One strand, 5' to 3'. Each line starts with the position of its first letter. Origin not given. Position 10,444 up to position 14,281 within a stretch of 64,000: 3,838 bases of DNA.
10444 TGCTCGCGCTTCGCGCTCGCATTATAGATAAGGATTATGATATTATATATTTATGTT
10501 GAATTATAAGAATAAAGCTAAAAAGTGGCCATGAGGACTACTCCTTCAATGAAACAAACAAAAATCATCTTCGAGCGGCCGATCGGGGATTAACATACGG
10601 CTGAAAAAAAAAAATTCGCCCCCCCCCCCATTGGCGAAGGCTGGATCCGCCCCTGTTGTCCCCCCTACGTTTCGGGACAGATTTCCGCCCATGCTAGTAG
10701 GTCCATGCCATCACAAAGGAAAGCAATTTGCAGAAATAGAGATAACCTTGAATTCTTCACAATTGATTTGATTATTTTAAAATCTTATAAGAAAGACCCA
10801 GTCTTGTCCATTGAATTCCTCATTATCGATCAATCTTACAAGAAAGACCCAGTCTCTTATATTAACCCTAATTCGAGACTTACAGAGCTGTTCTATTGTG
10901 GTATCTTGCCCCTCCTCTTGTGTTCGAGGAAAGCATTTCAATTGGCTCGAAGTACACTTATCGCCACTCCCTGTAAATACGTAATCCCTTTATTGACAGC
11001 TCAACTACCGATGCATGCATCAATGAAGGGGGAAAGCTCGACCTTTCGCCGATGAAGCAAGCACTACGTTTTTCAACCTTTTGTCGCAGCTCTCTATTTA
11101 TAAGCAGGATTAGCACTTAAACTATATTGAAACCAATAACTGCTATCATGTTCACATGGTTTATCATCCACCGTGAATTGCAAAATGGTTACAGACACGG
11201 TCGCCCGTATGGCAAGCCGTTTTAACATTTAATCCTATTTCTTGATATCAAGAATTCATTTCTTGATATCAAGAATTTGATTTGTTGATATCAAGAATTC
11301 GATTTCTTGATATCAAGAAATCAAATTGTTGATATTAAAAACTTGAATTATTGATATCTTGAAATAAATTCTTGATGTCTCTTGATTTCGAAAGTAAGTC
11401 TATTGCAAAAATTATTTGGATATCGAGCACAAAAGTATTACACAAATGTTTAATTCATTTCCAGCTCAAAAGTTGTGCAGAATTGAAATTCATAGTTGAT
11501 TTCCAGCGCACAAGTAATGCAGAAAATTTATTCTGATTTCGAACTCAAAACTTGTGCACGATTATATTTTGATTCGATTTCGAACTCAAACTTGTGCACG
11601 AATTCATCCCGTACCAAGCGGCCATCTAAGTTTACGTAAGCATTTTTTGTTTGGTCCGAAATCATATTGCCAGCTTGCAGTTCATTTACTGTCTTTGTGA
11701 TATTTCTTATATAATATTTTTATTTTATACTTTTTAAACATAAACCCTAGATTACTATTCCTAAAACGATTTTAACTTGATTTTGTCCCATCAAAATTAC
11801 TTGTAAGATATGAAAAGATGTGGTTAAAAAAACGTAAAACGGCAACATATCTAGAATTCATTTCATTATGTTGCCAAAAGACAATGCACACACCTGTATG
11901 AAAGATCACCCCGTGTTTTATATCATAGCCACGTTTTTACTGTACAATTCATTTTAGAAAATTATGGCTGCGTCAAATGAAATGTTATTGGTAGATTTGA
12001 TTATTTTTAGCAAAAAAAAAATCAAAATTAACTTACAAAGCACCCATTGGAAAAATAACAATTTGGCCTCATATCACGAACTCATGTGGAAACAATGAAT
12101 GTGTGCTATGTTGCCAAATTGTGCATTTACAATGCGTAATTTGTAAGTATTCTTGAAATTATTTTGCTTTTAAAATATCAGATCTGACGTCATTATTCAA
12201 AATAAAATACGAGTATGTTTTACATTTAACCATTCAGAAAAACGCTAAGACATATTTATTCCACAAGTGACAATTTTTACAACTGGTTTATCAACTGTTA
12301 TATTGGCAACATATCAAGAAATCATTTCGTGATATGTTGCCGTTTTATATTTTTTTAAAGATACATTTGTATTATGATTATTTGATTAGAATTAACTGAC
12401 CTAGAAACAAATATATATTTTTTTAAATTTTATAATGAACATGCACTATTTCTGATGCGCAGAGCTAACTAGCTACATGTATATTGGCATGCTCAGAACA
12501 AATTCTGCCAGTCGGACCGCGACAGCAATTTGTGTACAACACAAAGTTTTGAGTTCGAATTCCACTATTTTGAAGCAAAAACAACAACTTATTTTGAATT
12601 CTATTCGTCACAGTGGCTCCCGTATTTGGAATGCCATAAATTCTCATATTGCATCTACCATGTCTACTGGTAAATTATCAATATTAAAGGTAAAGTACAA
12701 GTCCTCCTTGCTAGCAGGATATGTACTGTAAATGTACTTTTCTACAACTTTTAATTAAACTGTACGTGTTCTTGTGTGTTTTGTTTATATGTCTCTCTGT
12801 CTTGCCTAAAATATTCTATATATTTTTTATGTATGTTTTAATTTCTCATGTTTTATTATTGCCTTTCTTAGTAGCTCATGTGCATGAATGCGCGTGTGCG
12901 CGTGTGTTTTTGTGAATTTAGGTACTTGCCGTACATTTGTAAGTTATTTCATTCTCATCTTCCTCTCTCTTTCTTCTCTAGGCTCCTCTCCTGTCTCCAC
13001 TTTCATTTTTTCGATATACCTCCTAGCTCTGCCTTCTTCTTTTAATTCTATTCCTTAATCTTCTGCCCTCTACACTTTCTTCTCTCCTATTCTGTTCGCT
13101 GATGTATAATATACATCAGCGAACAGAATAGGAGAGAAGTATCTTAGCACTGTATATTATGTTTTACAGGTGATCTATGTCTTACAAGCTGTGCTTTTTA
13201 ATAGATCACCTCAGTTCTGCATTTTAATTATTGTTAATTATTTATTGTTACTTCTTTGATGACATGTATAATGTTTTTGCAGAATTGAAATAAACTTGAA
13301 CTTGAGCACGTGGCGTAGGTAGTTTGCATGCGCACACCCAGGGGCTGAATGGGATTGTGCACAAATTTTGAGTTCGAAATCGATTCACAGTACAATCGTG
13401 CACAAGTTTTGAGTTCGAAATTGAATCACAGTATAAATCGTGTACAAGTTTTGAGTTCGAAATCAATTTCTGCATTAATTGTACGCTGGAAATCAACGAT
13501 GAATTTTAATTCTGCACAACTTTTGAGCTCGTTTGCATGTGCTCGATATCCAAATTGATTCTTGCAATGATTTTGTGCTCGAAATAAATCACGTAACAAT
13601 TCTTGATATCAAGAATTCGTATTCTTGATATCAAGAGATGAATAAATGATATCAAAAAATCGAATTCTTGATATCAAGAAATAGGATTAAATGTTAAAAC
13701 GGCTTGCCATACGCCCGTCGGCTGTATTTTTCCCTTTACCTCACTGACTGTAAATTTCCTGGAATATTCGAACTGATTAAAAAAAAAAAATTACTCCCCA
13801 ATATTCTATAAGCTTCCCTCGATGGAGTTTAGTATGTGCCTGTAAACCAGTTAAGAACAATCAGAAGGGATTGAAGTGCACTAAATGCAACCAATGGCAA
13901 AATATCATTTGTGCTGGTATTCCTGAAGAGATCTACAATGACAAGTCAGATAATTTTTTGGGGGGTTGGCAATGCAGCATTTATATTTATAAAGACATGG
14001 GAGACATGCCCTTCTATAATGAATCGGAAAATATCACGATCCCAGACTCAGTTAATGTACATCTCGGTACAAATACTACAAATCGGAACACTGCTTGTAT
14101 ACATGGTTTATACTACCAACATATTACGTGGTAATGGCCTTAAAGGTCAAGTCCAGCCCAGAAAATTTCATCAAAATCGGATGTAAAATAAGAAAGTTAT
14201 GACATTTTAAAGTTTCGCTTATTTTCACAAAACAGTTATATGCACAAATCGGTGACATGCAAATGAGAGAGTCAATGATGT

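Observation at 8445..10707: Transposon family whose cargo is a ~135-bp satellite with a CpG-rich palindromic core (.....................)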

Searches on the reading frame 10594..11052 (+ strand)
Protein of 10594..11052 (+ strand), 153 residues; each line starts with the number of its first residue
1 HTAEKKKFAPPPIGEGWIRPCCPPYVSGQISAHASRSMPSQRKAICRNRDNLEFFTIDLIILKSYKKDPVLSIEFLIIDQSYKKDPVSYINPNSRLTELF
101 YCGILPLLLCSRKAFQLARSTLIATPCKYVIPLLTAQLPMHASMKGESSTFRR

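Call 64: search_protein_families(library=pfam, proteins=[window:10594-11052:+], max_evalue=0.01)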
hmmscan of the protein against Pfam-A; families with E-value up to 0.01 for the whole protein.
window:10594-11052:+ (153 aa): 0 families

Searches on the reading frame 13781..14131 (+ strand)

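Call 64: search_protein_families(library=pfam, proteins=[window:13781-14131:+], max_evalue=0.01)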
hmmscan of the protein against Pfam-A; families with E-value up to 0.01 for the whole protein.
window:13781-14131:+ (117 aa): 1 family
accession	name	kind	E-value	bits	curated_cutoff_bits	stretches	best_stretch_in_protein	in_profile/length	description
PF00628.35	PHD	-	0.00021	21.7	24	1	19-66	1-45/47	PHD-finger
